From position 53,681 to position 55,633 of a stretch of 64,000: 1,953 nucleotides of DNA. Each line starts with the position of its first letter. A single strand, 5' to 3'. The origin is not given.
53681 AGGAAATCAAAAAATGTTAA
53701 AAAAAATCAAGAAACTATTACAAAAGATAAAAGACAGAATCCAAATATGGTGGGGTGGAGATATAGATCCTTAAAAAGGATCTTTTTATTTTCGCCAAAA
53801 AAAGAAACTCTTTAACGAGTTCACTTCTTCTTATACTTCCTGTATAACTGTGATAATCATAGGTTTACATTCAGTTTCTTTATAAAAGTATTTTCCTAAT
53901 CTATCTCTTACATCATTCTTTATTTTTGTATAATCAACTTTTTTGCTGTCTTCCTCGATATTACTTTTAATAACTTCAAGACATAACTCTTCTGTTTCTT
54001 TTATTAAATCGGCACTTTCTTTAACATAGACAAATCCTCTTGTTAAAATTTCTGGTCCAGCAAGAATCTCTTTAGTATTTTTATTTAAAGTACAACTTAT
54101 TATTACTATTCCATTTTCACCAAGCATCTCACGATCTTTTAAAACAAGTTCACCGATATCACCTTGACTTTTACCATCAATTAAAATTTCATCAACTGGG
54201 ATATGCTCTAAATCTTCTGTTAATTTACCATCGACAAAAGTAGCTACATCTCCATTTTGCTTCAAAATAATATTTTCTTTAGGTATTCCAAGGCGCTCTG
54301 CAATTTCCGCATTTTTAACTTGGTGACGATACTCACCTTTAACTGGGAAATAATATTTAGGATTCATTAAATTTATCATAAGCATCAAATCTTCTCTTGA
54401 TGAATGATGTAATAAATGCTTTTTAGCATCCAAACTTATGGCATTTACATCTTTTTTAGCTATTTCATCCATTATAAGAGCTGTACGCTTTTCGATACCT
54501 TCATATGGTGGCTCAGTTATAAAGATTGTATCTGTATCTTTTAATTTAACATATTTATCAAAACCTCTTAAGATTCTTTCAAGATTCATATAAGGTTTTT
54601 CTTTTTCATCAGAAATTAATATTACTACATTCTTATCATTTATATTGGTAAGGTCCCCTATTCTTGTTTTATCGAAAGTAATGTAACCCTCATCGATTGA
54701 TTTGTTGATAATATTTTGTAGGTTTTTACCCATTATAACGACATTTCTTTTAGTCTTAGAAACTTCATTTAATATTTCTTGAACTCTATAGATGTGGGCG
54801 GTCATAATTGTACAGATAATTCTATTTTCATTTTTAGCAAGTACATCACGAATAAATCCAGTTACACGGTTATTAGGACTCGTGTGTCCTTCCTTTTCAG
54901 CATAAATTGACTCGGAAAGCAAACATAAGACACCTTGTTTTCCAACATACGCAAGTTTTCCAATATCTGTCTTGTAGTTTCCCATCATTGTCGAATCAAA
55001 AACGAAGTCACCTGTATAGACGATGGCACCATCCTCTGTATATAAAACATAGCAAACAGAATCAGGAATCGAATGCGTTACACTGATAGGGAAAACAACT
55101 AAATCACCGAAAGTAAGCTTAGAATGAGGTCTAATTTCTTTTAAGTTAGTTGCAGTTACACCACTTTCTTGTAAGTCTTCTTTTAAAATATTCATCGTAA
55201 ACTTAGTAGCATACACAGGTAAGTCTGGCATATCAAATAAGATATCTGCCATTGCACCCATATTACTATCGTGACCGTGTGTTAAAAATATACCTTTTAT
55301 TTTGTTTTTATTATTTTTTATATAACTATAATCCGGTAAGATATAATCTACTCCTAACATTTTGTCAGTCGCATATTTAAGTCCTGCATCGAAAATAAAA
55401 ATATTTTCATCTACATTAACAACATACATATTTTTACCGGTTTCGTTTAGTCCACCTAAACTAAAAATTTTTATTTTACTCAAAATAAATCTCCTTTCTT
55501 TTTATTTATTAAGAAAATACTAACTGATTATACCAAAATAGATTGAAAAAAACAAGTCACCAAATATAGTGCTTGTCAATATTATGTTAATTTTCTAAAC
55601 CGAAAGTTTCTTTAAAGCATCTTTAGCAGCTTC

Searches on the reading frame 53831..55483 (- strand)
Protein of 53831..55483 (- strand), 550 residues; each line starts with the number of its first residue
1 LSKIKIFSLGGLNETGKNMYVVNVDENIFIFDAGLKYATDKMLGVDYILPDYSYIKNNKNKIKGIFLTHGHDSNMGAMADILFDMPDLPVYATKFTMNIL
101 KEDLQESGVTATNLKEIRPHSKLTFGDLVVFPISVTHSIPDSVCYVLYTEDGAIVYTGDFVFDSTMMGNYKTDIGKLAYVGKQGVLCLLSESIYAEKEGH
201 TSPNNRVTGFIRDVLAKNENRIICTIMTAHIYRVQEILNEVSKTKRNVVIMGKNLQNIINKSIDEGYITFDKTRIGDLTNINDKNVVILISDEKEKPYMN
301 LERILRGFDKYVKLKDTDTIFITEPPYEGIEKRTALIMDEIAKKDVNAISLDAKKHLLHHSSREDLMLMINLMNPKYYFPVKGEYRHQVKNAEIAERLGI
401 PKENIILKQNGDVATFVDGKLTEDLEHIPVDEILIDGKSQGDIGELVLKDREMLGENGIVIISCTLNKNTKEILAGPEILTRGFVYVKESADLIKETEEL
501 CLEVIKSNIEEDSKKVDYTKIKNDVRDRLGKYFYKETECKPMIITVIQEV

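Call 16: find_encoding_contigs(protein=window:53831-55483:-, flank=3000, max_places=10)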
Protein window:53831-55483:- (550 aa): 6 contigs read that carry it; 1 place shown.
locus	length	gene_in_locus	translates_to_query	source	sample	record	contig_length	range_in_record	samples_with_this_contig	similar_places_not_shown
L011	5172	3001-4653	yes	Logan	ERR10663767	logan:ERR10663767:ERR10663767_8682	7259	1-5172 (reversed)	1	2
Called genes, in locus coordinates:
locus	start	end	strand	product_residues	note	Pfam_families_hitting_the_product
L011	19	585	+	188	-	PF04239:DUF421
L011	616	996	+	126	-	PF20251:Big_14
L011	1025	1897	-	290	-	PF01297:ZnuA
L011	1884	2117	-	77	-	PF01809:YidD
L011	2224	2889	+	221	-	PF14622:Ribonucleas_3_3, PF00636:Ribonuclease_3, PF00035:dsrm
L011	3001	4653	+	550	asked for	PF00753:Lactamase_B (weak), PF12706:Lactamase_B_2 (weak), PF22505:RNase_J_b_CASP, PF07521:RMMBL (weak), PF17770:RNase_J_C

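Call 21: find_homologous_proteins(query=window:53831-55483:-, max_evalue=1e-100)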
Query window:53831-55483:- (550 aa): 7714 proteins with E <= 1e-100 among 8000 candidates; the best 120 are listed.
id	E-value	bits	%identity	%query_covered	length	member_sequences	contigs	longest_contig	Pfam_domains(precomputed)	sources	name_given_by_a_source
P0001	0.0e+0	1218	100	100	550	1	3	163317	PF17770.8,PF12706.14,PF22505.2,PF07521.18,PF00753.34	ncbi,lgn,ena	-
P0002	0.0e+0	1142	93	100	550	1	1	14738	PF17770.8,PF12706.14,PF22505.2,PF07521.18,PF00753.34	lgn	-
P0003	0.0e+0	1139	92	100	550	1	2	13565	PF17770.8,PF12706.14,PF22505.2,PF07521.18,PF00753.34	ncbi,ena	-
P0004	0.0e+0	1138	92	100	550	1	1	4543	PF17770.8,PF12706.14,PF22505.2,PF07521.18,PF00753.34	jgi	-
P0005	0.0e+0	1133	91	100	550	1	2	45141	PF17770.8,PF12706.14,PF22505.2,PF07521.18,PF00753.34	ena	-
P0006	0.0e+0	1131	91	100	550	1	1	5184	PF17770.8,PF12706.14,PF22505.2,PF07521.18,PF00753.34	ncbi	-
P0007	0.0e+0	1131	92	100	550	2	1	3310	PF17770.8,PF12706.14,PF22505.2,PF07521.18,PF00753.34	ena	-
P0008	0.0e+0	1130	91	100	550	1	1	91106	PF17770.8,PF12706.14,PF22505.2,PF07521.18,PF00753.34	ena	-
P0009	0.0e+0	1130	91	100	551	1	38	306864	PF17770.8,PF12706.14,PF22505.2,PF07521.18,PF00753.34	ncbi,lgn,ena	-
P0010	0.0e+0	1130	91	100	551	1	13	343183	PF17770.8,PF12706.14,PF22505.2,PF07521.18,PF00753.34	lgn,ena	-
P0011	0.0e+0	1129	91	100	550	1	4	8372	PF17770.8,PF12706.14,PF22505.2,PF07521.18,PF00753.34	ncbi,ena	-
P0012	0.0e+0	1129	91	100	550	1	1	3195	PF17770.8,PF12706.14,PF22505.2,PF07521.18,PF00753.34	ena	-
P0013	0.0e+0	1129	91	100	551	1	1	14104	PF17770.8,PF12706.14,PF22505.2,PF07521.18,PF00753.34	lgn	-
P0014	0.0e+0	1128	91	100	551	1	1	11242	PF17770.8,PF12706.14,PF22505.2,PF07521.18,PF00753.34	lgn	-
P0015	0.0e+0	1128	91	100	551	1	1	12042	PF17770.8,PF12706.14,PF22505.2,PF07521.18,PF00753.34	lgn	-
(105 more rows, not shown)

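Call 22: find_encoding_contigs(protein=P0002, flank=2500, max_places=4)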
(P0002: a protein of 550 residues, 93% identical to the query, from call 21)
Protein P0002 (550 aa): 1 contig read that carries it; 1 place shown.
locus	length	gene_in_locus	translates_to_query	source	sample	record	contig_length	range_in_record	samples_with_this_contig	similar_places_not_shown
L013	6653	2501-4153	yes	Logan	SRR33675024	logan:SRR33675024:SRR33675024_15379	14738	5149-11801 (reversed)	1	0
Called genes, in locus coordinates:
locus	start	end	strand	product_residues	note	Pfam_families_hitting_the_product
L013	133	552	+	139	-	PF04239:DUF421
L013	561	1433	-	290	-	PF01297:ZnuA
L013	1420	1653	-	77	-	PF01809:YidD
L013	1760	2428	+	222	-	PF14622:Ribonucleas_3_3, PF00636:Ribonuclease_3, PF00035:dsrm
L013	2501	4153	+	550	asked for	PF00753:Lactamase_B (weak), PF12706:Lactamase_B_2 (weak), PF07521:RMMBL (faint), PF22505:RNase_J_b_CASP, PF17770:RNase_J_C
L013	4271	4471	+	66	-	PF01165:Ribosomal_S21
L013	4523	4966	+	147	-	PF09424:YqeY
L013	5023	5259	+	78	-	PF07873:YabP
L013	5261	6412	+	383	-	PF06898:YqfD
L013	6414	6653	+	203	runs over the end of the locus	PF04892:VanZ-LLP1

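Call 23: find_encoding_contigs(protein=P0003, flank=2500, max_places=4)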
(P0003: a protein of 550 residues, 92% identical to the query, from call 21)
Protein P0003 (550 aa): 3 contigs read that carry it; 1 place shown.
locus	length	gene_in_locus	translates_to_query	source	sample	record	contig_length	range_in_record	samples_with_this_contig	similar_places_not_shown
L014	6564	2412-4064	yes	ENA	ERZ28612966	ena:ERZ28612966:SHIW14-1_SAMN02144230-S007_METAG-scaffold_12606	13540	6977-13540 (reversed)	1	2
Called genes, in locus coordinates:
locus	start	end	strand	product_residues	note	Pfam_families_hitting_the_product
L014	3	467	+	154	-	?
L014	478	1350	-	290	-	PF01297:ZnuA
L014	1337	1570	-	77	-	PF01809:YidD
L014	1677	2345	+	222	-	PF14622:Ribonucleas_3_3, PF00636:Ribonuclease_3, PF00035:dsrm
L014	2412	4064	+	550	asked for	PF00753:Lactamase_B (weak), PF12706:Lactamase_B_2 (weak), PF22505:RNase_J_b_CASP, PF07521:RMMBL (weak), PF17770:RNase_J_C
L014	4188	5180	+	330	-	-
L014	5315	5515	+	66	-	PF01165:Ribosomal_S21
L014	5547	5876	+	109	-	-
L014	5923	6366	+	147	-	PF09424:YqeY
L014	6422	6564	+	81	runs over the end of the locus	PF07873:YabP (weak)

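Call 24: find_encoding_contigs(protein=P0005, flank=2500, max_places=4)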
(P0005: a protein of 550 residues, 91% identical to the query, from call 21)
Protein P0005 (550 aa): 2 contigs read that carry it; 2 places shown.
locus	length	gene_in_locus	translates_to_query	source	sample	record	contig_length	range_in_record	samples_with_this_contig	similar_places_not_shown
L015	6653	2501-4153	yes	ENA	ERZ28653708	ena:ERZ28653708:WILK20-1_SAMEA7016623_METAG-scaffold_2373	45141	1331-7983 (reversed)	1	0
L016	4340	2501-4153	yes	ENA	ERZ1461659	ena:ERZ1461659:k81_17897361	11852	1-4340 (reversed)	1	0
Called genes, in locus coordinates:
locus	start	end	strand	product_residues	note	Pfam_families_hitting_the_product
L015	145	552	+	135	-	PF04239:DUF421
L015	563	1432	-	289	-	PF01297:ZnuA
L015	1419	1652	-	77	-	PF01809:YidD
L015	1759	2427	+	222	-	PF14622:Ribonucleas_3_3, PF00636:Ribonuclease_3, PF00035:dsrm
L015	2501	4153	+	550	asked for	PF00753:Lactamase_B (weak), PF12706:Lactamase_B_2 (weak), PF07521:RMMBL (faint), PF22505:RNase_J_b_CASP, PF17770:RNase_J_C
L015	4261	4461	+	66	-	PF01165:Ribosomal_S21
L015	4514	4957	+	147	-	PF09424:YqeY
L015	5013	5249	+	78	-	PF07873:YabP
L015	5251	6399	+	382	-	PF06898:YqfD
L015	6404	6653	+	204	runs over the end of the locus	PF04892:VanZ-LLP1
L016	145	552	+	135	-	PF04239:DUF421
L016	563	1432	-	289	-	PF01297:ZnuA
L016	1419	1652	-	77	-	PF01809:YidD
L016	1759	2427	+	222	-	PF14622:Ribonucleas_3_3, PF00636:Ribonuclease_3, PF00035:dsrm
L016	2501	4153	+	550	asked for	PF00753:Lactamase_B (weak), PF12706:Lactamase_B_2 (weak), PF07521:RMMBL (faint), PF22505:RNase_J_b_CASP, PF17770:RNase_J_C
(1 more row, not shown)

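Call 65: list_cluster_members(proteins=[P0001, P0002, P0009])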
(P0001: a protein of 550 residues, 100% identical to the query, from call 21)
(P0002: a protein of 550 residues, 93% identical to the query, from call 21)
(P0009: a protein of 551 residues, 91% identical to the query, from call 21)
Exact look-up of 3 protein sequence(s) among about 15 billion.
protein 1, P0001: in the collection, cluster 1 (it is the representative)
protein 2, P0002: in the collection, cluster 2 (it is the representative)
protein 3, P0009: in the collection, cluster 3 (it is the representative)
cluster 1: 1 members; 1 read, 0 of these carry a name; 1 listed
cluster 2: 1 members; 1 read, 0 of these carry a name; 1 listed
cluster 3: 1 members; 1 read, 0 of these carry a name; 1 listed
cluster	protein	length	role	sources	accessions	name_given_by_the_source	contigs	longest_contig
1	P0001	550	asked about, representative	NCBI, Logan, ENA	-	-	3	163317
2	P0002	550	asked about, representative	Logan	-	-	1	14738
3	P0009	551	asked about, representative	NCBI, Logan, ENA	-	-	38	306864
